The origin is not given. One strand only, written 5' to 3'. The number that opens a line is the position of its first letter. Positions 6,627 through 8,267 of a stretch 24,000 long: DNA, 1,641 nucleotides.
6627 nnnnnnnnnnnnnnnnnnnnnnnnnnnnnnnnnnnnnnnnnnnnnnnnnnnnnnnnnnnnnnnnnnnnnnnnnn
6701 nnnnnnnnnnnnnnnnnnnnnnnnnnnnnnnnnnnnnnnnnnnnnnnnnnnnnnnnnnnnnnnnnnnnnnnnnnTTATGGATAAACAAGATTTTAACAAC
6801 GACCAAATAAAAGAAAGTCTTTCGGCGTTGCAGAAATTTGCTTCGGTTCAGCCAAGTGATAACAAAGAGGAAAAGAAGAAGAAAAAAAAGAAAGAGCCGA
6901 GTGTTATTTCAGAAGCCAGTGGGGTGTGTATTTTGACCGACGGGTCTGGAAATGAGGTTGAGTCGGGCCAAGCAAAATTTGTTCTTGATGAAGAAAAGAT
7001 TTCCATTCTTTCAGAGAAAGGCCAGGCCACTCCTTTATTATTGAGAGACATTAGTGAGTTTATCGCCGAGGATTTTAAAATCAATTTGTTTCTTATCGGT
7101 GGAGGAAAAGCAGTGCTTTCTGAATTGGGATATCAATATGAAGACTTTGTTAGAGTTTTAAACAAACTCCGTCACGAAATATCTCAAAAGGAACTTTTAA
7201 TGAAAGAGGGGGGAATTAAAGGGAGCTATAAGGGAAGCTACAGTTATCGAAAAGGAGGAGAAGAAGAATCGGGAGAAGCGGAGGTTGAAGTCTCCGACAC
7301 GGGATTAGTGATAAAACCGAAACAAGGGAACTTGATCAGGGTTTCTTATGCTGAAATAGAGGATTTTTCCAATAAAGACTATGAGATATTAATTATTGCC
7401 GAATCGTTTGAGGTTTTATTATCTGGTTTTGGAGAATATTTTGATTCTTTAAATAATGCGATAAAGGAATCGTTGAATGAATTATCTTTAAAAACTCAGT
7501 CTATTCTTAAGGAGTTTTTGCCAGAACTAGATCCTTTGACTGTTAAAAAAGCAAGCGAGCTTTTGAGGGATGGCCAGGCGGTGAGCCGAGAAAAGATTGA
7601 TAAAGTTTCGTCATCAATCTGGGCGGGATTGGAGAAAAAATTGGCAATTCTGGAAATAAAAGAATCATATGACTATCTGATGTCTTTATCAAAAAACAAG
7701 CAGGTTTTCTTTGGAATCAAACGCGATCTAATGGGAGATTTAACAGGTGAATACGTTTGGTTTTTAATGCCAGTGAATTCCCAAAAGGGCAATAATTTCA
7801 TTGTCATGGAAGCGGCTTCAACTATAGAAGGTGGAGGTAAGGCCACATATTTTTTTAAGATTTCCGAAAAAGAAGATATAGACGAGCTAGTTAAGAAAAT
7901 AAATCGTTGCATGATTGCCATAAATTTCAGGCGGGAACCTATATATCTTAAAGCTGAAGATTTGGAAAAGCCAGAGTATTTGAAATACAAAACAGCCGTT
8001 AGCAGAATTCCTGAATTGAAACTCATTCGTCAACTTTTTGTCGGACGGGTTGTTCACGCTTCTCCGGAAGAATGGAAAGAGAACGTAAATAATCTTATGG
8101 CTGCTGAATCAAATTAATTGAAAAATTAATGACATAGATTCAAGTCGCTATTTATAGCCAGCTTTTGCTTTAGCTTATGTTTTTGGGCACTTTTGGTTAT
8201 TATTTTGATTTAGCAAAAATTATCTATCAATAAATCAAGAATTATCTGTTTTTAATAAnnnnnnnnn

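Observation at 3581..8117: Four-gene, translationally packed operon with no recognisable pathway: candidate undescribed trans-envelope system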

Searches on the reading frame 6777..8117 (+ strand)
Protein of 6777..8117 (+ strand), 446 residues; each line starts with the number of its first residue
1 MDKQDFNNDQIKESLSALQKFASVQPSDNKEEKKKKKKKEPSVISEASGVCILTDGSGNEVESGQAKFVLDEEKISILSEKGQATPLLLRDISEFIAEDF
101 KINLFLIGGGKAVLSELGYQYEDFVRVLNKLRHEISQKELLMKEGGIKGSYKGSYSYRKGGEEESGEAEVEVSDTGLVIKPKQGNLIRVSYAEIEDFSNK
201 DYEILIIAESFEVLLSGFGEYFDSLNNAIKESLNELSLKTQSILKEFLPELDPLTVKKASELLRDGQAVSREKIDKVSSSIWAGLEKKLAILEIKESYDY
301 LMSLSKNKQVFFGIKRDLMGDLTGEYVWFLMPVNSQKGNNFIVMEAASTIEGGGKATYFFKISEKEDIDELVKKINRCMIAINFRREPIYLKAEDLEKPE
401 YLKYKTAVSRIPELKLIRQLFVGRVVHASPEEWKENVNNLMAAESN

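Call 5: search_protein_families(library=pfam, proteins=[window:6777-8117:+], max_evalue=0.1)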
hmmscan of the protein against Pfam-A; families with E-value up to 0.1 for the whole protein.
window:6777-8117:+ (446 aa): 0 families

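Call 7: search_protein_families(library=ncbifam, proteins=[window:6777-8117:+], max_evalue=1)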
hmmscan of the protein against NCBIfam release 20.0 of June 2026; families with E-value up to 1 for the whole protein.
window:6777-8117:+ (446 aa): 1 family
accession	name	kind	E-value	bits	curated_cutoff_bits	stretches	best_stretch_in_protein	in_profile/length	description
NF045800.1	FibBindPlpA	equivalog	0.0023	16.2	1300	1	196-288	638-731/965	fibronectin-binding protein PlpA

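Call 8: search_protein_families(library=padloc, proteins=[window:6777-8117:+], max_evalue=1)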
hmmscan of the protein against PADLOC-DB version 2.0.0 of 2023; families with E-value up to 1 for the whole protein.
window:6777-8117:+ (446 aa): 0 families

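Call 9: search_protein_families(library=phrogs, proteins=[window:6777-8117:+], max_evalue=1)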
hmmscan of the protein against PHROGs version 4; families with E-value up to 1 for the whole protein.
window:6777-8117:+ (446 aa): 1 family
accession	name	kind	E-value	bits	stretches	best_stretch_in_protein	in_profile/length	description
phrog_28469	-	unknown function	0.099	14.2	0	361-382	56-77/80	-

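Call 10: find_homologous_proteins(query=window:6777-8117:+)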
Query window:6777-8117:+ (446 aa): 687 proteins with E <= 0.001 among 8000 candidates; the best 120 are listed.
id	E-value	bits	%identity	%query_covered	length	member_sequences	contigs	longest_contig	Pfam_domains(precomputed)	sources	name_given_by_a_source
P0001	4.7e-282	953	100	100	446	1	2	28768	-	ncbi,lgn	ncbi:MAG: hypothetical protein WA091_00985 [Minisyncoccales bacterium]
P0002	2.3e-251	852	87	100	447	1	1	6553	-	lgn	-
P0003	6.4e-248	841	87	100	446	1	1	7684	-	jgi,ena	-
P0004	2.0e-199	681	74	99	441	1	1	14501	-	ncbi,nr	ncbi:MAG: hypothetical protein PHO90_00470 [Candidatus Pacebacteria bacterium]|nr:hypothetical prote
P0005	5.4e-198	676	72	99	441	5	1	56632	-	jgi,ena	-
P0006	5.0e-196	670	69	99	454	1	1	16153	-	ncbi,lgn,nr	ncbi:MAG: hypothetical protein PHG23_01810 [Candidatus Pacebacteria bacterium]|nr:hypothetical prote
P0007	1.0e-188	646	70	89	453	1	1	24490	-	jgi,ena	-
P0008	3.3e-187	641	65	99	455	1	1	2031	-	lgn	-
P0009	6.3e-187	640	67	99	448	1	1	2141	-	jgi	-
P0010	1.7e-186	638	67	99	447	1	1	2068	-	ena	-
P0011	9.8e-186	636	69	94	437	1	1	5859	-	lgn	-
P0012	2.2e-182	625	65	99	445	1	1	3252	-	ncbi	-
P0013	1.8e-181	622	66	98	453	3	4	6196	-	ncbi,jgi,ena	-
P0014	4.8e-180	617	65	99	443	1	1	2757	-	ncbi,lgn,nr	ncbi:MAG: hypothetical protein PHR36_05645 [Patescibacteria group bacterium]|nr:hypothetical protein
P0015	2.7e-179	615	67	93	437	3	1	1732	-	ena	-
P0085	7.6e-96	340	42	90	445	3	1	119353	-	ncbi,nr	ncbi:MAG: hypothetical protein QME69_02210 [Candidatus Saccharicenans sp.]|nr:hypothetical protein [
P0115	5.6e-94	334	41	90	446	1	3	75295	-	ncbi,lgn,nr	ncbi:MAG: hypothetical protein H5T72_09770 [Actinobacteria bacterium]|nr:hypothetical protein [Actin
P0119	9.6e-94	333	41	91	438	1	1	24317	-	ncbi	ncbi:MAG: hypothetical protein ACOC85_02115 [Thermoplasmatota archaeon]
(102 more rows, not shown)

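Call 11: find_encoding_contigs(protein=P0085, flank=7000, max_places=1)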
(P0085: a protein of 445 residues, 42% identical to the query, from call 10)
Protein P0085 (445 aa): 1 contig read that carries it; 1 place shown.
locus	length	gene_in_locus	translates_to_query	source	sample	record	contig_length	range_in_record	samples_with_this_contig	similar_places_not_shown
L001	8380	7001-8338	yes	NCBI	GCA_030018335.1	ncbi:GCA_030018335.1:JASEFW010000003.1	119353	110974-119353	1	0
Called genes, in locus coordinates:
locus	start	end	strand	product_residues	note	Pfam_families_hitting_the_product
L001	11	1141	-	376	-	PF01546:Peptidase_M20, PF07687:M20_dimer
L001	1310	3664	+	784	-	PF17389:Bac_rhamnosid6H (faint), PF22422:MGH1-like_GH, PF01204:Trehalase, PF03200:Glyco_hydro_63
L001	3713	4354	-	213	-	PF03330:DPBB_1, PF05036:SPOR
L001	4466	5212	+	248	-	PF18306:LDcluster4, PF03641:Lysine_decarbox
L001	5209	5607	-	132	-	PF04892:VanZ-LLP1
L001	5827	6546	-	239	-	PF13384:HTH_23, PF13518:HTH_28, PF13551:HTH_29, PF13565:HTH_32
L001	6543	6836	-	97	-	-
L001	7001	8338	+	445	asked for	-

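Call 12: find_encoding_contigs(protein=P0119, flank=7000, max_places=1)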
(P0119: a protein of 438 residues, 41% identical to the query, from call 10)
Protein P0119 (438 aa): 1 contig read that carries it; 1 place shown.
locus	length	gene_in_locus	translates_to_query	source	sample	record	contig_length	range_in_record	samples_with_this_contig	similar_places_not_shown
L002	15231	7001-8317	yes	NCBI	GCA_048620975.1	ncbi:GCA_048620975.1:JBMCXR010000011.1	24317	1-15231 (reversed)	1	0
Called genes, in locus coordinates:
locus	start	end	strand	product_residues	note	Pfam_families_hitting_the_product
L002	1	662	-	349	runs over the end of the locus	PF02778:tRNA_int_endo_N, PF01974:tRNA_int_endo, PF02778:tRNA_int_endo_N, PF01974:tRNA_int_endo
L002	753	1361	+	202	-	PF00149:Metallophos, PF12850:Metallophos_2, PF14582:Metallophos_3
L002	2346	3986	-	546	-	PF09843:DUF2070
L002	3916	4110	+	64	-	-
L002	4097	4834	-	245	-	PF01884:PcrB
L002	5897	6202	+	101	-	PF12773:DZR (weak), PF13240:Zn_Ribbon_1 (faint), PF12773:DZR (weak), PF13248:Zn_ribbon_3 (weak)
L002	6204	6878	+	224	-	PF12773:DZR, PF13240:Zn_Ribbon_1 (weak), PF13248:Zn_ribbon_3 (weak)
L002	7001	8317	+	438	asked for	-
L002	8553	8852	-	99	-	-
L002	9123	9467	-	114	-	-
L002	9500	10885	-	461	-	PF04851:ResIII (weak), PF00270:DEAD, PF00271:Helicase_C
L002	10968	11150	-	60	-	-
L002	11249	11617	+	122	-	-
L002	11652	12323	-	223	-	-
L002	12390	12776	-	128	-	PF12675:DUF3795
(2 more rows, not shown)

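Call 13: find_encoding_contigs(protein=P0115, flank=7000, max_places=1)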
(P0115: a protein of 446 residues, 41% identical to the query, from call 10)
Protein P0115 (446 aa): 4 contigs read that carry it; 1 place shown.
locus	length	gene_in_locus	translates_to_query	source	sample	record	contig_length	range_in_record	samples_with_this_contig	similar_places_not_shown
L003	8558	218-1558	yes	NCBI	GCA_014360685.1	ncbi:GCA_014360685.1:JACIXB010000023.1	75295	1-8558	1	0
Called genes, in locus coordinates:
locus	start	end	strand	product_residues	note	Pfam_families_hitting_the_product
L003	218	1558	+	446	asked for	-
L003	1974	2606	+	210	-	-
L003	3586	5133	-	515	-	PF01565:FAD_binding_4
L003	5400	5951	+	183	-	PF01558:POR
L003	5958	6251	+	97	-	PF13187:Fer4_9 (faint), PF12797:Fer4_2 (faint), PF12837:Fer4_6 (faint), PF13237:Fer4_10 (weak), PF00037:Fer4 (weak), PF14697:Fer4_21, PF12838:Fer4_7, PF00037:Fer4 (weak), +1 more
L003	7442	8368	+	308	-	PF02775:TPP_enzyme_C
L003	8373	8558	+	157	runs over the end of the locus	PF01257:2Fe-2S_thioredx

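Call 17: find_related_loci(query=A1, collection=genome_contigs, flank=8000)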
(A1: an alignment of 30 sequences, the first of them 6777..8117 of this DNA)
Query A1 (446 aa) in genome_contigs; peptide patterns used: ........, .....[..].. (x = any residue, [..] = any of these).
354 stretches matched a pattern; 343 encode a relative of the query (tblastn E <= 1e-3); the best 80 are kept; 80 distinct loci.
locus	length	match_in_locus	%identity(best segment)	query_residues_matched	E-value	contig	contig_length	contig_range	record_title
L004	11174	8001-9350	69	1-441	0e+0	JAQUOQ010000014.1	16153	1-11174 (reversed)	MAG: Candidatus Paceibacterota bacterium isolate STD1_204 NODE_8655_length_16153_cov_3.263447_Sandtown_D1, whole genome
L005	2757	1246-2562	65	1-441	0e+0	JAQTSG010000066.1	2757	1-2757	MAG: Patescibacteria group bacterium isolate STB_181 NODE_157712_length_2757_cov_3.499240_Sandtown_B, whole genome shotg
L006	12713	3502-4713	63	38-441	4e-173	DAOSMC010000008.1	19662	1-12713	MAG TPA_asm: Candidatus Paceibacterota bacterium isolate AMR_MDS_1607 NODE_3391_length_19662_cov_16.901260, whole genome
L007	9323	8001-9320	57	7-442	9e-164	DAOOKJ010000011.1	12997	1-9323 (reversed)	MAG TPA_asm: Candidatus Paceibacterota bacterium isolate AMR_MDS_2730 NODE_4473_length_12997_cov_26.567300, whole genome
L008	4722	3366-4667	56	7-443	3e-163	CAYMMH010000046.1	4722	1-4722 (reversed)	MAG TPA_asm: uncultured Gammaproteobacteria bacterium isolate SRP192927_co5_476 genome assembly, contig: NODE_41160_leng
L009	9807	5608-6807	58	41-441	1e-157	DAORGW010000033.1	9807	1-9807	MAG TPA_asm: bacterium isolate AMR_MDS_1220 NODE_6260_length_9807_cov_9.297785, whole genome shotgun sequence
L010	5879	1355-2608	45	43-441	4e-112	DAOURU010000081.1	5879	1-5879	MAG TPA_asm: Bacillota bacterium isolate CSMAG_528 CSMAG_528_k127_69479_length_5879_cov_6.0000, whole genome shotgun seq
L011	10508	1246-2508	44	39-441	1e-109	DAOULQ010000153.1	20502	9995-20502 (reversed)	MAG TPA_asm: Anaerolineae bacterium isolate W31_47 k127_890326, whole genome shotgun sequence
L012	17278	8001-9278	42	29-441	1e-108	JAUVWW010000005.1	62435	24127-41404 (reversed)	MAG: bacterium isolate CSMAG_1200 CSMAG_1200_k127_6039422_length_62435_cov_18.0008, whole genome shotgun sequence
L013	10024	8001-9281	43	28-441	9e-109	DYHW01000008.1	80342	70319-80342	MAG TPA_asm: Melioribacter sp. isolate DR5_37_169 Afr_mines_DR5_28_length_80342_cov_70_694708, whole genome shotgun sequ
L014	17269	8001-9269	42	31-441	5e-108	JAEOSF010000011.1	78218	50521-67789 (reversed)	MAG: Candidatus Borrarchaeum yapensis isolate Yap2000.bin9.141 contig-145_91, whole genome shotgun sequence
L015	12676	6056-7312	43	39-441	1e-107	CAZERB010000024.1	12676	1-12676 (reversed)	MAG TPA_asm: uncultured Anaerolineales bacterium isolate binchicken_co395_1 genome assembly, contig: NODE_1390_length_12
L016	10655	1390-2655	43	38-441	4e-107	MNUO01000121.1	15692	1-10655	MAG: Candidatus Desantisbacteria bacterium CG1_02_38_46 cg1_0.2_scaffold_9658_c, whole genome shotgun sequence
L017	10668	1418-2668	43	43-441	2e-106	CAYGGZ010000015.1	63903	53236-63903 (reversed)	MAG TPA_asm: uncultured Bacteroidales bacterium isolate ERP113451_co2_178 genome assembly, contig: NODE_158_length_63903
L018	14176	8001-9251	43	43-441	2e-106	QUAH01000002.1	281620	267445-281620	MAG: Candidatus Saccharicenans subterraneus isolate BY38 NODE_38_length_281620_cov_120.323_ID_1478488, whole genome shot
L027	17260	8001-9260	42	40-441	2e-103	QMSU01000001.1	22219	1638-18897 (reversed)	MAG: Thermoplasmata archaeon isolate B78_G9 B78_Guay9_scaffold_01260, whole genome shotgun sequence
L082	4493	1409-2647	40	46-441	3e-91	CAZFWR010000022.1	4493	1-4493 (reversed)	MAG TPA_asm: uncultured Candidatus Saccharibacteria bacterium isolate SRP214966_co5_395 genome assembly, contig: NODE_23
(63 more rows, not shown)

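Call 21: predict_structure(alignment_id=A1)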
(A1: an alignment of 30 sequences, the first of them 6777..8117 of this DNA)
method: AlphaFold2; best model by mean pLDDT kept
length: 446 residues; sequences in the alignment: 30
mean_pLDDT: 84.9   pTM: 0.78
mean pLDDT of the five models: 84.9, 84.5, 83.7, 83.2, 81.8
residues with pLDDT >= 90: 248; 70-90: 140; 50-70: 32; < 50: 26
segments of 3 or more residues with pLDDT < 50: 1-6, 21-38
pLDDT, mean of each block of 10 residues (from residue 1): 46 60 34 42 92 93 94 92 86 89 90 95 93 85 70 95 94 89 88 92 95 97 95 91 91 96 91 94 91 92 89 77 79 84 90 85 84 91 76 85 84 90 89 93 70
secondary structure, 60 per line:
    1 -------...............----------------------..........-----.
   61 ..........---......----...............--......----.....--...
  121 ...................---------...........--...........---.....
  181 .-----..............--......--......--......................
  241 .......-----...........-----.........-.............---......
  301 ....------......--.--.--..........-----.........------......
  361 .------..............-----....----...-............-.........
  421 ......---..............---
elements in order: H8-22 E45-54 E60-70 E74-79 E84-88 E92-98 E101-106 E111-115 H118-139 E149-159 E162-172 E176-181 E187-190 E194-200 E203-208 E211-216 H219-247 H253-263 H271-277 H279-291 H295-304 E311-316 E325-334 E340-348 E355-361 H368-381 H387-390 H399-410 H412-420 E421-426 H430-443

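Call 26: fold_search(model_id=the predicted structure, library=pdb)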
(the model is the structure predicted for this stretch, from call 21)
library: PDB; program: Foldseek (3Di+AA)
matches with E <= 10: 929; with E <= 0.001: 28
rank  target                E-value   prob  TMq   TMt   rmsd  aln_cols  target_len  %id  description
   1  5umu_A                4.7e-07  1.00  0.17  0.24  10.2       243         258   14  Crystal structure of the middle double PH domain of human FACT complex subunit SPT16 (released 2018-01-31)
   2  5umu_B                2.9e-06  1.00  0.17  0.24   9.8       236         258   12  Crystal structure of the middle double PH domain of human FACT complex subunit SPT16 (released 2018-01-31)
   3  4z2m_B                2.9e-06  1.00  0.17  0.22  10.5       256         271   12  Crystal structure of human SPT16 Mid-AID/H3-H4 tetramer FACT Histone complex (released 2016-03-09)
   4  4z2n                  3.0e-06  1.00  0.16  0.22  11.3       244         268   12  Crystal structure of human FACT SPT16 middle domain (released 2016-03-09)
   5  8yjm_A                7.3e-06  1.00  0.16  0.20  11.7       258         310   14  Structure of human SPT16 MD-CTD and MCM2 HBD chaperoning a histone H3-H4 tetramer and a single chain H2B-H2A chimera (released 2024-03-20)
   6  8xgc_L                9.5e-06  1.00  0.16  0.15  18.2       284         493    8  Structure of yeast replisome associated with FACT and histone hexamer, Composite map (released 2024-02-14)
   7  6xtb                  1.0e-05  1.00  0.18  0.32  15.6       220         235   11  Subunit BBS 5 of the human core BBSome complex (released 2020-02-19)
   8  9s3g_j                1.6e-05  1.00  0.18  0.16  18.5       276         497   12  State 1 MAP3 RNA Pol II activated elongation complex with SETD2 and upstream hexasome (released 2025-11-12)
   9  7xt7_j                2.7e-05  1.00  0.18  0.17  15.0       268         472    9  RNA polymerase II elongation complex transcribing a nucleosome (EC49B) (released 2022-10-12)
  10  2gcj_B                3.0e-05  1.00  0.19  0.29  11.5       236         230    9  Crystal Structure of the Pob3 middle domain (released 2006-05-23)
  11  7xtd_j                3.0e-05  1.00  0.17  0.16  16.7       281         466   10  RNA polymerase II elongation complex transcribing a nucleosome (EC58oct) (released 2022-09-07)
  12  7xti_j                3.5e-05  0.93  0.15  0.14  18.6       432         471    8  RNA polymerase II elongation complex transcribing a nucleosome (EC58hex) (released 2022-10-12)
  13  9wmw_j                3.5e-05  0.93  0.15  0.14  18.6       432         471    8  Co-transcriptional histone H3K36 methylation complex containing RNA polymerase II elongation complex, Set2, and the up (released 2025-12-24)
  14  7xsx_k                4.7e-05  1.00  0.19  0.19  20.1       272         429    8  RNA polymerase II elongation complex transcribing a nucleosome (EC49) (released 2022-09-07)
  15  9eh2_x                4.7e-05  1.00  0.16  0.15  19.1       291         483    9  RNA polymerase II-DSIF-SPT6-PAF1c-TFIIS-IWS1-SETD2-FACT nucleosome upstream (released 2024-12-18)
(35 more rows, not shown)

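Call 28: search_solved_structures(query=A1, max_evalue=10)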
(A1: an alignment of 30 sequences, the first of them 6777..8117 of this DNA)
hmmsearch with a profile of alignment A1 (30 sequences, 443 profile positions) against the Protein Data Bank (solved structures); distinct sequences matched with E-value up to 10: 0.

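Call 40: search_protein_families(library=pfam, alignment_id=A1, max_evalue=5)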
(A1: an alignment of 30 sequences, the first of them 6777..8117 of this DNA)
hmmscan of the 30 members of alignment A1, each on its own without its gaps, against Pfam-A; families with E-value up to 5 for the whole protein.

A. member 1, window:6777-8117:+ (446 aa): 0 families

B. families by the number of members that match (of 30 scanned): 16 families
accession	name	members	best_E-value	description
PF14317.12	YcxB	3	0.0068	YcxB-like protein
PF13640.12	2OG-FeII_Oxy_3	1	0.01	2OG-Fe(II) oxygenase superfamily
PF10044.14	LIN52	1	0.01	Retinal tissue protein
PF06311.17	NumbF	1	0.038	NUMB domain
PF05553.16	DUF761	1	0.04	Cotton fibre expressed protein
PF21430.3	DTP-pb9_B-dom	1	0.052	Distal tail protein pb9, B domain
PF04283.17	CheF-arch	1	0.056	Chemotaxis signal transduction system protein F from archaea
PF19672.4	DUF6175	1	0.068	Family of unknown function (DUF6175)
PF12731.12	Mating_N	1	0.11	Mating-type protein beta 1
PF07400.16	IL11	1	0.13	Interleukin 11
PF11649.13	T4_neck-protein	1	0.18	Virus neck protein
PF19407.5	DUF5979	1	0.21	Domain of unknown function (DUF5979)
PF12686.12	DUF3800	1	0.21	Protein of unknown function (DUF3800)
PF02671.26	PAH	1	0.33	Paired amphipathic helix repeat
PF17315.7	FMP23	1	0.46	Found in mitochondrial proteome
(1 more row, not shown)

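Call 47: fold_search(model_id=the predicted structure, library=viral)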
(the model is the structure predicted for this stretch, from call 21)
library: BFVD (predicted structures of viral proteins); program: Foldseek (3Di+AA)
matches with E <= 10: 916; with E <= 0.001: 3
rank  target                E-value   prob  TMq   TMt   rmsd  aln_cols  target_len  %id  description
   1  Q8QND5                2.1e-05  1.00  0.13  0.09  17.1       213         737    8  EsV-1-147 [Ectocarpus siliculosus virus 1 (isolate New Zealand/Kaikoura/1988)]
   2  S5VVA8                4.3e-04  0.35  0.11  0.12  17.6       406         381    9  Putative DNA polymerase III [Pseudomonas phage PaBG]
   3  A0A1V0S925            5.9e-04  0.92  0.17  0.17  25.0       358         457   13  Regulator of G protein signaling domain [Catovirus CTV1]
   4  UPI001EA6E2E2         2.1e-03  0.99  0.11  0.28  18.0       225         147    9  (no name look-up for this kind of identifier)
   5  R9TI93                2.3e-03  0.77  0.10  0.20  21.9       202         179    9  Uncharacterized protein [Vibrio phage nt-1]
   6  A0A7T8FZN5            2.4e-03  0.23  0.11  0.11  22.2       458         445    9  Glycoprotein [Soybean thrips rhabdo-like virus 1]
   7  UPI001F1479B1         3.2e-03  0.98  0.14  0.32  11.2       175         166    8  (no name look-up for this kind of identifier)
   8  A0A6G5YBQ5            3.4e-03  0.72  0.12  0.21  14.8       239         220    9  (no name in the UniProt tables at hand)
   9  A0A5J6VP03            3.6e-03  1.00  0.16  0.22   9.4       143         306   13  PH domain-containing protein [Megaviridae environmental sample]
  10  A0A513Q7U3            3.8e-03  0.16  0.08  0.08  20.8       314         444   11  ORF1a (Fragment) [Porcine astrovirus 1]
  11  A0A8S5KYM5            3.8e-03  0.08  0.08  0.07  30.0       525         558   10  Maturation protein [ssRNA phage Gerhypos.2_14]
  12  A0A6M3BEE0            4.0e-03  1.00  0.17  0.24  14.4       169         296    9  (no name in the UniProt tables at hand)
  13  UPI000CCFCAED         4.2e-03  1.00  0.19  0.29   2.8       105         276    8  (no name look-up for this kind of identifier)
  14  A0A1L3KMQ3            4.2e-03  0.21  0.12  0.10  25.8       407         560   11  Putative glycoprotein [Beihai barnacle virus 7]
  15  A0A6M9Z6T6            4.4e-03  0.14  0.09  0.08  26.6       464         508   10  (no name in the UniProt tables at hand)
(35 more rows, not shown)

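Call 50: search_protein_families(library=pfam, proteins=[L018:10006-11418:+, L006:4731-5891:+, L082:188-1333:+, L010:3386-4654:+, L018:11422-12549:+, L027:9283-10608:+], max_evalue=0.05)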
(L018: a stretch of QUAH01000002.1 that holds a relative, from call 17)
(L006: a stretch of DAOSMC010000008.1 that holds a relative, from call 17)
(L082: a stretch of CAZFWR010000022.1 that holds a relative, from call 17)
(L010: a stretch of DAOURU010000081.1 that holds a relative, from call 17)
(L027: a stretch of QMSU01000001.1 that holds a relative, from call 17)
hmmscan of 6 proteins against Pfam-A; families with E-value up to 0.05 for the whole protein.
L018:10006-11418:+ (470 aa): 1 family
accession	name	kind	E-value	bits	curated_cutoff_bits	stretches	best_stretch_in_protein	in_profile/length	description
PF04773.18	FecR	-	8.4e-11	42.6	24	1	337-428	1-97/97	FecR protein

L006:4731-5891:+ (386 aa): 1 family
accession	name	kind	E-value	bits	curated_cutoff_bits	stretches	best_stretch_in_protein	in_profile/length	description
PF22107.2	Pch2_N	-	0.024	15.7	27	0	182-245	11-75/91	Pch2 N-terminal domain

L082:188-1333:+ (381 aa): 1 family
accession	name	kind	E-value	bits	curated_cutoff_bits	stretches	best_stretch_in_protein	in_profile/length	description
PF07361.16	Cytochrom_B562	-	0.025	15.6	30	0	189-221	49-79/102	Cytochrome b562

L010:3386-4654:+ (422 aa): 1 family
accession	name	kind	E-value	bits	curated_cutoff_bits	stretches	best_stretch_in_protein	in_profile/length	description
PF11611.13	DUF4352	-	8.7e-05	23.2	25.9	1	306-409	2-112/122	Domain of unknown function (DUF4352)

L018:11422-12549:+ (375 aa): 1 family
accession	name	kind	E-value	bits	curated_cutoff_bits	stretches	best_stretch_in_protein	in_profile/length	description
PF13010.11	pRN1_helical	-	0.029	14.8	27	0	206-242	4-36/138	Primase helical domain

L027:9283-10608:+ (441 aa): 2 families
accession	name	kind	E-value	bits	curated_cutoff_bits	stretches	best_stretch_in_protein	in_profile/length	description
PF04773.18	FecR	-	4.8e-12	46.6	24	1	309-396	9-97/97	FecR protein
PF25459.1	AIM3_BBC1_C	-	0.048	13.8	27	0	293-321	79-107/180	AIM3/BBC1 Cysteine proteinase-fold domain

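Call 75: search_dna_similar(query=window:6777-8117:+, collection=phages, mode=protein, max_evalue=0.00001, max_rows=15)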
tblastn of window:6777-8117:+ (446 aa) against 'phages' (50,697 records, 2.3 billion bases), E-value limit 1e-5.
No match.
